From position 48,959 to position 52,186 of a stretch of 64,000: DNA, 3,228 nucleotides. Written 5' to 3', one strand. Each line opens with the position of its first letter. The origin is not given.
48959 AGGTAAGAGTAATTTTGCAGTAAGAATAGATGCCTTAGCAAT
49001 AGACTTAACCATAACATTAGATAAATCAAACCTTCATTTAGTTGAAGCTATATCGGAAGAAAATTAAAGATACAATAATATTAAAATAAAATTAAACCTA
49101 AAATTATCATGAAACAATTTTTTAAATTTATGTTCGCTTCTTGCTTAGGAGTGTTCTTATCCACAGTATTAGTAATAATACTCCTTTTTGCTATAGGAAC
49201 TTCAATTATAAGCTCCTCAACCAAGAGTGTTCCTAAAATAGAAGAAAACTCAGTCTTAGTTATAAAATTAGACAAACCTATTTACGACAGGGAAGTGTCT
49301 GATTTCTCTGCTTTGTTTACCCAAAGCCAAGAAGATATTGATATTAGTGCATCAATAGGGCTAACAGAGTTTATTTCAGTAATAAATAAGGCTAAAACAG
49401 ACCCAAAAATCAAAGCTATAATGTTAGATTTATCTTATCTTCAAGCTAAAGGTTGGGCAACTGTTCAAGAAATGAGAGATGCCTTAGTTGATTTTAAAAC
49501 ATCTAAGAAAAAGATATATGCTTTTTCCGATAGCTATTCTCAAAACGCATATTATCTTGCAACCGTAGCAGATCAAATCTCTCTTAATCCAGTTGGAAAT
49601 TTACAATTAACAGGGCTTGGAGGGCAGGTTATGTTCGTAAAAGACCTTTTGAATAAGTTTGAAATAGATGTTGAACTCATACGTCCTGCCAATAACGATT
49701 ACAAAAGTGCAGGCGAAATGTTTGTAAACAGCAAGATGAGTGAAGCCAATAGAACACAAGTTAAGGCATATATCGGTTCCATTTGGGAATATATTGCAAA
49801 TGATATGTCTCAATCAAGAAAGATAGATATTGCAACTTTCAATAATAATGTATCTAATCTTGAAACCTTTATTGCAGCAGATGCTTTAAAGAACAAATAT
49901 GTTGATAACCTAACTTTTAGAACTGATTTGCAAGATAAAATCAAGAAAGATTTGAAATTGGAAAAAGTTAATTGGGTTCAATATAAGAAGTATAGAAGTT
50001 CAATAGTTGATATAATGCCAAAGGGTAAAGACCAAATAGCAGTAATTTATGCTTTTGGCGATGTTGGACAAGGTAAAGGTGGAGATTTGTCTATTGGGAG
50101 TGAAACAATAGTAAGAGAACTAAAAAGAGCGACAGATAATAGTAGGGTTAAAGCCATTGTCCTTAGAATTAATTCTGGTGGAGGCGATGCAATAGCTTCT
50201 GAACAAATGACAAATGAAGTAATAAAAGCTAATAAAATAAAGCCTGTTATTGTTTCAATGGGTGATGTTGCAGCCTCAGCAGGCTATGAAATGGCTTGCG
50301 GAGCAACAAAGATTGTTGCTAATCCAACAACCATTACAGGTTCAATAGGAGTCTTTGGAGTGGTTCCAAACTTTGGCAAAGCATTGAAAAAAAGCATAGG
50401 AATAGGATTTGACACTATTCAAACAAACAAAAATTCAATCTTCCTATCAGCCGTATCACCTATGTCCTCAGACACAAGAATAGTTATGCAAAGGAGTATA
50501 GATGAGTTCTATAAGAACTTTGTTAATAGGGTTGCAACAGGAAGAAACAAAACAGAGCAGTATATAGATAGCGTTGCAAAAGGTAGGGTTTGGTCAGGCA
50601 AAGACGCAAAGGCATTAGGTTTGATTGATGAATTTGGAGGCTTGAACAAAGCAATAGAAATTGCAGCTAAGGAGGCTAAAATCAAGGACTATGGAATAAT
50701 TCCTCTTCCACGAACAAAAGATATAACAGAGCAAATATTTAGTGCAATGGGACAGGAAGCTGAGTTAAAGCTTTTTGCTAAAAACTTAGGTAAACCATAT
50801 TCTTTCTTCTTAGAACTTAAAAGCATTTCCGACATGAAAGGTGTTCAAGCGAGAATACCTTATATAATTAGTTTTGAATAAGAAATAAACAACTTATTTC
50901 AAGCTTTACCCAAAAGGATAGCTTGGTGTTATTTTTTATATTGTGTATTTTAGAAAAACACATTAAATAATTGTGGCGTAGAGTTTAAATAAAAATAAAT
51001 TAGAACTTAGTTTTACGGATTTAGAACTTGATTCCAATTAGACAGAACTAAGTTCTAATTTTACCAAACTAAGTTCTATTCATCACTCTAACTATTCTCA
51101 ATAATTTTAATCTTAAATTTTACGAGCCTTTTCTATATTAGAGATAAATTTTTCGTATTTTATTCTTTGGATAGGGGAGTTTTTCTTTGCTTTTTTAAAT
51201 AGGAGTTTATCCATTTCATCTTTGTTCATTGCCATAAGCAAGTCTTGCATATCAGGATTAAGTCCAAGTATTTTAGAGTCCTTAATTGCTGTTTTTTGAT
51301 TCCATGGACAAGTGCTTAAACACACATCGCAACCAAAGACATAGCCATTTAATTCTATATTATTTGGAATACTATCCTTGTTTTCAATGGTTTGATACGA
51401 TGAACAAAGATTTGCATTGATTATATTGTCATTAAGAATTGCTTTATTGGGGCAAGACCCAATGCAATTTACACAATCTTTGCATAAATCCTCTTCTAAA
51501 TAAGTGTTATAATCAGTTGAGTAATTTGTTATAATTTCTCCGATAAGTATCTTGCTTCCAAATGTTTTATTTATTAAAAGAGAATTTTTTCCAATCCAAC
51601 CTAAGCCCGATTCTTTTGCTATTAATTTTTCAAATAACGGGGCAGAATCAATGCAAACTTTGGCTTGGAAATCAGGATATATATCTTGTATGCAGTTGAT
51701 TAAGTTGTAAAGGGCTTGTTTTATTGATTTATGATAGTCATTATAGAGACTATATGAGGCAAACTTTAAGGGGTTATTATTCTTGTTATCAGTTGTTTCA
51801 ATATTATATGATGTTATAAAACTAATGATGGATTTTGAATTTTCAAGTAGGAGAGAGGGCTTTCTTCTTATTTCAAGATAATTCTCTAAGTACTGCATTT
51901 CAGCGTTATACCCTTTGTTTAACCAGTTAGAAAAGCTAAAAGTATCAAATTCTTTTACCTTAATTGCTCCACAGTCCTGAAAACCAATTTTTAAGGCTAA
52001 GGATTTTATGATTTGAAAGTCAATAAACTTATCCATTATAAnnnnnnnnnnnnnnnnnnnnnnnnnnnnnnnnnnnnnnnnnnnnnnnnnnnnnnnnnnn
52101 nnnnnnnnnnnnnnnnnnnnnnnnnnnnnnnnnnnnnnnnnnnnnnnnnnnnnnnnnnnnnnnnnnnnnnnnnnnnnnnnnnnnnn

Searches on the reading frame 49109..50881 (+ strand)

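Call 90: search_protein_families(library=pfam, proteins=[window:49109-50881:+], max_evalue=0.00001)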
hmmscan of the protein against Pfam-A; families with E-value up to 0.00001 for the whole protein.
window:49109-50881:+ (590 aa): 1 family
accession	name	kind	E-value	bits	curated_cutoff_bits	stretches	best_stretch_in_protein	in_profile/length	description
PF01343.23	Peptidase_S49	-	3.1e-71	238.8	24.9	2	375-526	4-154/154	Peptidase family S49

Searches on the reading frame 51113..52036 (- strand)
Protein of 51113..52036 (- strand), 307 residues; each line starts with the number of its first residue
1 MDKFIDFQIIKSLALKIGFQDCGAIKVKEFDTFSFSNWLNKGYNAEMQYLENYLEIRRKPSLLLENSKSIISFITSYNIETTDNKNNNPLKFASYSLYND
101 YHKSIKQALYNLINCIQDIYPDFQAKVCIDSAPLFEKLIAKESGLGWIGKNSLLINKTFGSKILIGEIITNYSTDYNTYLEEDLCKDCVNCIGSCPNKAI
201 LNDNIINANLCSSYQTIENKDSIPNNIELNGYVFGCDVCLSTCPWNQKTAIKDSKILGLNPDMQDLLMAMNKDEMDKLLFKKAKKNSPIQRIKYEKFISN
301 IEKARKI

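Call 15: search_protein_families(library=pfam, proteins=[window:51113-52036:-])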
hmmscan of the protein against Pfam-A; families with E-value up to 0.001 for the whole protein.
window:51113-52036:- (307 aa): 5 families
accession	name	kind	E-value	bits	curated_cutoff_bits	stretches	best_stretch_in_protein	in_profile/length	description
PF08331.15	QueG_DUF1730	-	3e-14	53.1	25.1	1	57-131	1-77/77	Epoxyqueuosine reductase QueG, DUF1730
PF13484.11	Fer4_16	-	7.1e-14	52.8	30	1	185-246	2-66/66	4Fe-4S double cluster binding domain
PF13237.11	Fer4_10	-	2.7e-05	24.5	25.5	0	179-201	3-27/53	4Fe-4S dicluster domain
PF12838.12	Fer4_7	-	0.00032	21.5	27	0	181-199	34-52/52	4Fe-4S dicluster domain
PF25160.1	LdpA_Fe-S-bd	-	0.00044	20.4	27.6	0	232-249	27-44/49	LdpA Fe-S cluster-binding domain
